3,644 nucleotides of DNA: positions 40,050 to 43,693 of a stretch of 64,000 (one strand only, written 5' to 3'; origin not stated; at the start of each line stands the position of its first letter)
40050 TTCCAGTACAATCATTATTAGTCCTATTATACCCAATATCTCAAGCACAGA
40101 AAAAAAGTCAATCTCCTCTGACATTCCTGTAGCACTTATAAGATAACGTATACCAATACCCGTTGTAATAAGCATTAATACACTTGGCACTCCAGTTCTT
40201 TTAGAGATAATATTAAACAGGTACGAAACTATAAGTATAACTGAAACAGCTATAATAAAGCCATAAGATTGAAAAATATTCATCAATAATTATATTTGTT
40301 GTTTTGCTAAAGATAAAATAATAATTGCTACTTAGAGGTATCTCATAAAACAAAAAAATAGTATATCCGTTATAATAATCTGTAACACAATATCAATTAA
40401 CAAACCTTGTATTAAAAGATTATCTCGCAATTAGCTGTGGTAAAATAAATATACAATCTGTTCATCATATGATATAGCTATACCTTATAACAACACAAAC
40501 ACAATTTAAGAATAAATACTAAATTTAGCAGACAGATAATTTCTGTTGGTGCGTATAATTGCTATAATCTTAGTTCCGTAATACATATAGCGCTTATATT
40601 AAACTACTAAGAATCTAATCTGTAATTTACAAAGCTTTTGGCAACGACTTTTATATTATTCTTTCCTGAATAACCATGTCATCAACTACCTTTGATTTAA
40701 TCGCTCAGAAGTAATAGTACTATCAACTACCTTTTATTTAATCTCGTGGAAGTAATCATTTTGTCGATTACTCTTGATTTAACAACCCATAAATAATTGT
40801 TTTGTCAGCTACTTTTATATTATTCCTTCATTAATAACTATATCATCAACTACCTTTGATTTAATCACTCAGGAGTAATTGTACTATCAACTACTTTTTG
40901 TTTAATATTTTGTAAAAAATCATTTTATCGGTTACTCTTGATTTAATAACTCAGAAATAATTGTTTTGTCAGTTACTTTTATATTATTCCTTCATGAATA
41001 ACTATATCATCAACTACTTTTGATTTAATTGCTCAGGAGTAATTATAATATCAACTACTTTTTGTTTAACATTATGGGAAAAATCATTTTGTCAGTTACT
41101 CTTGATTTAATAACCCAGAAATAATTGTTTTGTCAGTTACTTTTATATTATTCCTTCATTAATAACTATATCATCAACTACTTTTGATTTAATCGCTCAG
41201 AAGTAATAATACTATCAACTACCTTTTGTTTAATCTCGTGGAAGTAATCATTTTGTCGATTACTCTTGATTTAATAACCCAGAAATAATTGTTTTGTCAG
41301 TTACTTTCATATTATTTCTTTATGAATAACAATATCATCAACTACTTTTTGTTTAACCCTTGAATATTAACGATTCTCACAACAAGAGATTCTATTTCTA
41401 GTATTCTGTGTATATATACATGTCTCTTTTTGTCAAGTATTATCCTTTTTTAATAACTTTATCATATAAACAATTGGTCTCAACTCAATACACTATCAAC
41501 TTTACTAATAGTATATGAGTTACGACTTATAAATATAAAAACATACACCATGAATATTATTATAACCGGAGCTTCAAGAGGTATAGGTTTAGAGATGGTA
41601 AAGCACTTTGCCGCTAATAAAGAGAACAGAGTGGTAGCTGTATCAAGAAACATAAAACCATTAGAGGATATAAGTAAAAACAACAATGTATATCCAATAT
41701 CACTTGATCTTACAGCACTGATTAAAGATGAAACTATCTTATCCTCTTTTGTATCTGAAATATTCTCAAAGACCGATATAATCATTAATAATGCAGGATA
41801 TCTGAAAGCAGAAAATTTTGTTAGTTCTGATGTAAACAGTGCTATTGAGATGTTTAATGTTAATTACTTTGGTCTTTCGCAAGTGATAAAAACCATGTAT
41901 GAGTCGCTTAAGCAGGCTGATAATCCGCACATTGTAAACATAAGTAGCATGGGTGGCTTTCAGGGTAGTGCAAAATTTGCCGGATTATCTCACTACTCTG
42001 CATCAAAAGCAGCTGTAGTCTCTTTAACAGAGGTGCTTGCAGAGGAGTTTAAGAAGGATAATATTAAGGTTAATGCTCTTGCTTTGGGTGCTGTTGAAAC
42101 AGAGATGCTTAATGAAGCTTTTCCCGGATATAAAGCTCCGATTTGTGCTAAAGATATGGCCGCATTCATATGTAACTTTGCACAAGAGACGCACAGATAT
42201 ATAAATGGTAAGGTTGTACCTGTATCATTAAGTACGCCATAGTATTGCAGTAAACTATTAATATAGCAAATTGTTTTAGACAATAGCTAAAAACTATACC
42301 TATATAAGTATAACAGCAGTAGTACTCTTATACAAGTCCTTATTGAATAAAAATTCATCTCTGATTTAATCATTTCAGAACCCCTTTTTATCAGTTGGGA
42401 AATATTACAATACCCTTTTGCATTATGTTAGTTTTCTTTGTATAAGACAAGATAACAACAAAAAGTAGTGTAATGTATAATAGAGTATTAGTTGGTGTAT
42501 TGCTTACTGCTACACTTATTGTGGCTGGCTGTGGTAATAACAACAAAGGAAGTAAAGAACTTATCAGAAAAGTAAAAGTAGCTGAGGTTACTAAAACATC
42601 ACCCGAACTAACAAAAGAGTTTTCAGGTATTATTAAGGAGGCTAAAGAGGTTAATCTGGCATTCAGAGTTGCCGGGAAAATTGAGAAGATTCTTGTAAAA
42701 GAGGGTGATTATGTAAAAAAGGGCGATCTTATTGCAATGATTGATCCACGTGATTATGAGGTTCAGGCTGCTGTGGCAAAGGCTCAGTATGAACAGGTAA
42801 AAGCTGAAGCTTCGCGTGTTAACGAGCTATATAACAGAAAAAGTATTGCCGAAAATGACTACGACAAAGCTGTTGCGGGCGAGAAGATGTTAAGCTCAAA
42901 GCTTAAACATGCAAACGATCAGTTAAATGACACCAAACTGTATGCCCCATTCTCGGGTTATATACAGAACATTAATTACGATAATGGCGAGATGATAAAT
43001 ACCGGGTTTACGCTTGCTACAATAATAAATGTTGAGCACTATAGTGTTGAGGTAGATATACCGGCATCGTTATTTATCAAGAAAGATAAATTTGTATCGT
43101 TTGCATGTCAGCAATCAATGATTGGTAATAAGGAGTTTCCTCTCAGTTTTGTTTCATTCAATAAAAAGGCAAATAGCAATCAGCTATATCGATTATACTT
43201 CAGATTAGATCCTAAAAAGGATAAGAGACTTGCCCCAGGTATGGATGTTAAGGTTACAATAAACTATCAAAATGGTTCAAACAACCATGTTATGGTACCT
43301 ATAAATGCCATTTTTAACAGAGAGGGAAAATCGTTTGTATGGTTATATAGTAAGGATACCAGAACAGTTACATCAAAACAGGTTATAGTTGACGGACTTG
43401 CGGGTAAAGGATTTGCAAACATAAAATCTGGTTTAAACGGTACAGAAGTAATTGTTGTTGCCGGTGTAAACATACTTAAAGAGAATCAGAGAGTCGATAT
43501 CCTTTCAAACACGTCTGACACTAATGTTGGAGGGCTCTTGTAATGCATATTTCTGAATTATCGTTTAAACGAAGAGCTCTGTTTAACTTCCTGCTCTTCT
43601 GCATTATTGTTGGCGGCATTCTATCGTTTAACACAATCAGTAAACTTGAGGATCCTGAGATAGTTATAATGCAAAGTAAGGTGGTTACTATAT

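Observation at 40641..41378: Strictly phased 41-bp x 18 noncoding tandem array with nested 164-bp and ~492-bp periodicity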

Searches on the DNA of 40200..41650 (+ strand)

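Call 41: search_rna_families(source=window, start=40200, end=41650, threshold=evalue, max_evalue=5)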
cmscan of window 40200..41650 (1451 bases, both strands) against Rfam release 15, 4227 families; matches with E-value up to 5: 0.
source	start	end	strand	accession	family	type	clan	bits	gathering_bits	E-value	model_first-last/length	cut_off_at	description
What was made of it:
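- On Known structured RNA (Rfam 15): No match in 40200-41650 even at E<=5 (call 41).
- No Rfam match at E<=5 (call 41).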

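Call 49: search_dna_similar(query=window:40402-41362:+, collection=plasmids, mode=distant, max_evalue=0.01)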
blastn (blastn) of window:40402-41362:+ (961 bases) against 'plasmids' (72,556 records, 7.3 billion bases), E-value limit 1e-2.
No match.

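Call 50: search_dna_similar(query=window:40402-41362:+, collection=phages, mode=distant, max_evalue=0.01)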
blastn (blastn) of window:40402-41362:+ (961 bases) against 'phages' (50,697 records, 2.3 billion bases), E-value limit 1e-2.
Records with a match: 1; places in all: 1; records where one place covers at least 80% of the query: 0.
Best place of each record, by identity: 80-90% 1.
By first word of the organism name: Staphylococcus 1.
By host as written in the record: Staphylococcus aureus 1.
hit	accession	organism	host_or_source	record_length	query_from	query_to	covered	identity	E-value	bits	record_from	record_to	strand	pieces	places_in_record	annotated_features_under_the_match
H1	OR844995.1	Staphylococcus phage SA 1306 Kay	Staphylococcus aureus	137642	378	436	6%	80.0%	7e-3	49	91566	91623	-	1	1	record has no annotation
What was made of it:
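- Plasmid and phage blastn gave no relevant match (no plasmid hit; one marginal 59-nt phage hit at E=7e-3) (calls 49, 50).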

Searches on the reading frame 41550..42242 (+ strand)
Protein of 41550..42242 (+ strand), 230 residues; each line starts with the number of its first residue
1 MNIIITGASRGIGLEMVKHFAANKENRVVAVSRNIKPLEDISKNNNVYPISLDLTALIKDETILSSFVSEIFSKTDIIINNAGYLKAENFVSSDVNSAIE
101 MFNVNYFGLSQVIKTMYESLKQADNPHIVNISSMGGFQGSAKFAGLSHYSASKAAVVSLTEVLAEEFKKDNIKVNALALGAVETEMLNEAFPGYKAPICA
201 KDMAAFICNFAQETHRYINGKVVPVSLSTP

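Call 7: search_protein_families(library=pfam, proteins=[window:41550-42242:+])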
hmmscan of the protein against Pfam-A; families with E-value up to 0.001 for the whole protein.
window:41550-42242:+ (230 aa): 6 families
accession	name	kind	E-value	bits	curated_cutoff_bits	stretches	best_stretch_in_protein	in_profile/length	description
PF00106.31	adh_short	-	5.8e-40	137.3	26.6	1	3-191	3-191/195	short chain dehydrogenase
PF13561.12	adh_short_C2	-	3e-26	92.9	27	1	7-193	1-186/236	Enoyl-(Acyl carrier protein) reductase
PF08659.16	KR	-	2.6e-07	31.2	22.6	1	3-182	3-178/180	KR domain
PF13460.12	NAD_binding_10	-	5.4e-06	26.8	27.2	1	7-143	1-108/184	NAD(P)H-binding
PF02719.21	Polysacc_synt_2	-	0.00031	20.5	20.2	1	3-117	1-116/293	Polysaccharide biosynthesis protein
PF01370.27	Epimerase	-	0.00047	20.1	20.9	1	3-168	1-161/240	NAD dependent epimerase/dehydratase family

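Call 11: find_encoding_contigs(protein=window:41550-42242:+, flank=10000, max_places=10)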
Protein window:41550-42242:+ (230 aa): 4 contigs read that carry it; 1 place shown.
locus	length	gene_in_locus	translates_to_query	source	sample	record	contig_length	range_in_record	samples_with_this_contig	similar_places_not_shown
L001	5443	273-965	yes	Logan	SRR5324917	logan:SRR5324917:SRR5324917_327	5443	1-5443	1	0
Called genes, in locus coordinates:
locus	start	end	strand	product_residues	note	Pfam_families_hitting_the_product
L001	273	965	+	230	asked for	PF00106:adh_short, PF08659:KR (weak), PF13460:NAD_binding_10 (weak), PF13561:adh_short_C2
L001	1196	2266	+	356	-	PF00364:Biotin_lipoyl (faint), PF25917:BSH_RND, PF25919:BSH_CusB (weak), PF25973:BSH_CzcB (weak), PF25984:BSH_YknX (faint)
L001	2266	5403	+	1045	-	PF00873:ACR_tran, PF02355:SecD_SecF_C (weak)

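Call 45: list_cluster_members(proteins=[P0001, window:41550-42242:+])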
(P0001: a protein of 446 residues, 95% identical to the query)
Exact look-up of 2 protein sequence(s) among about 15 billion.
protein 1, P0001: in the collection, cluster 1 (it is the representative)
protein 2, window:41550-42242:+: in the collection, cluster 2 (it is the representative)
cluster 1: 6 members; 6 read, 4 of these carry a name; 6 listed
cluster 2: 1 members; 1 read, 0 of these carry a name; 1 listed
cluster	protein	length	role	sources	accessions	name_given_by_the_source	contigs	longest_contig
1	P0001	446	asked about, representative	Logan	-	-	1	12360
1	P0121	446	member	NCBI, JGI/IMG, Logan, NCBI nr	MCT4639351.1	MAG: cation:proton antiporter [Bacteroidales bacterium] | NhaP-type Na+/H+ or K+/H+ antiporter | cation:proton antiporter [Bacteroidales bacterium]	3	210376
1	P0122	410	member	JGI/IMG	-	NhaP-type Na+/H+ or K+/H+ antiporter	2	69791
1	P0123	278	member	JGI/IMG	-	NhaP-type Na+/H+ or K+/H+ antiporter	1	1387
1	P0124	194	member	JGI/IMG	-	hypothetical protein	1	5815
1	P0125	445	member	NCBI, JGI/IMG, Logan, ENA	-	-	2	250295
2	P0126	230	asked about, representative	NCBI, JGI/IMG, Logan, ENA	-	-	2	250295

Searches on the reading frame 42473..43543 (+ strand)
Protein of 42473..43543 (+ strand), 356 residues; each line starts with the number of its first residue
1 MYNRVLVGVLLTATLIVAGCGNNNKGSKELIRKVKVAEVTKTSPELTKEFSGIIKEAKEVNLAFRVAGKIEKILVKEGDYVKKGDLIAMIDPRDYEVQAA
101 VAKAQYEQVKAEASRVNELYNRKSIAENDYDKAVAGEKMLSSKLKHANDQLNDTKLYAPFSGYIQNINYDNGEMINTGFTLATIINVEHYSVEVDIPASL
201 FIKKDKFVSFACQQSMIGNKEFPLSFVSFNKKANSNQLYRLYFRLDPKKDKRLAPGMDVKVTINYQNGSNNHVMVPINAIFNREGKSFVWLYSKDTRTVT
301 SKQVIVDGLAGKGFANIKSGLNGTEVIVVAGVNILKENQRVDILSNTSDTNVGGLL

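Call 7: search_protein_families(library=pfam, proteins=[window:42473-43543:+])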
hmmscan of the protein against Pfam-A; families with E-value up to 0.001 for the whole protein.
window:42473-43543:+ (356 aa): 4 families
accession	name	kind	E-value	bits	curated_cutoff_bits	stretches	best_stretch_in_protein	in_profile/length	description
PF13437.12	HlyD_3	-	4.7e-15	56.7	22.2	2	156-256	2-106/106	HlyD family secretion protein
PF13533.13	Biotin_lipoyl_2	-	3.8e-14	52.5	29.8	1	60-91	1-32/32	Biotin-lipoyl like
PF16576.10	HlyD_D23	-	2.6e-10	40.4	30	1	55-198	15-153/214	Barrel-sandwich domain of CusB or HlyD membrane-fusion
PF00364.28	Biotin_lipoyl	-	7.5e-09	35.8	22.1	0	63-90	46-73/73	Biotin-requiring enzyme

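Call 58: find_encoding_contigs(protein=window:42473-43543:+, flank=4000, max_places=10)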
Protein window:42473-43543:+ (356 aa): 5 contigs read that carry it; 2 places shown.
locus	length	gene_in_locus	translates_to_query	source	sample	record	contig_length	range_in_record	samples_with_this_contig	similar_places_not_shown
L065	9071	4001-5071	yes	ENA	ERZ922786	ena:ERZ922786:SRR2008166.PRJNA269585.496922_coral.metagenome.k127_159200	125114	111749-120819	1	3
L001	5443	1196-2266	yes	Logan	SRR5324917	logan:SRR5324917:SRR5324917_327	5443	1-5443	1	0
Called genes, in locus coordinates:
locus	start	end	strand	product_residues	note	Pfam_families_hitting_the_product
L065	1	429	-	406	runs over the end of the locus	PF00149:Metallophos, PF12850:Metallophos_2 (weak)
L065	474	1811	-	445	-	PF00999:Na_H_Exchanger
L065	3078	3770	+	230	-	PF00106:adh_short, PF08659:KR (weak), PF13460:NAD_binding_10 (weak), PF13561:adh_short_C2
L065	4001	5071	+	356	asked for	PF00364:Biotin_lipoyl (faint), PF25917:BSH_RND, PF25919:BSH_CusB (weak), PF25973:BSH_CzcB (weak), PF25984:BSH_YknX (faint)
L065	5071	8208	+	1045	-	PF00873:ACR_tran, PF02355:SecD_SecF_C (weak)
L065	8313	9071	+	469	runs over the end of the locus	PF02321:OEP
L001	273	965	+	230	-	PF00106:adh_short, PF08659:KR (weak), PF13460:NAD_binding_10 (weak), PF13561:adh_short_C2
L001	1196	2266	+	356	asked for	PF00364:Biotin_lipoyl (faint), PF25917:BSH_RND, PF25919:BSH_CusB (weak), PF25973:BSH_CzcB (weak), PF25984:BSH_YknX (faint)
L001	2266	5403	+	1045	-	PF00873:ACR_tran, PF02355:SecD_SecF_C (weak)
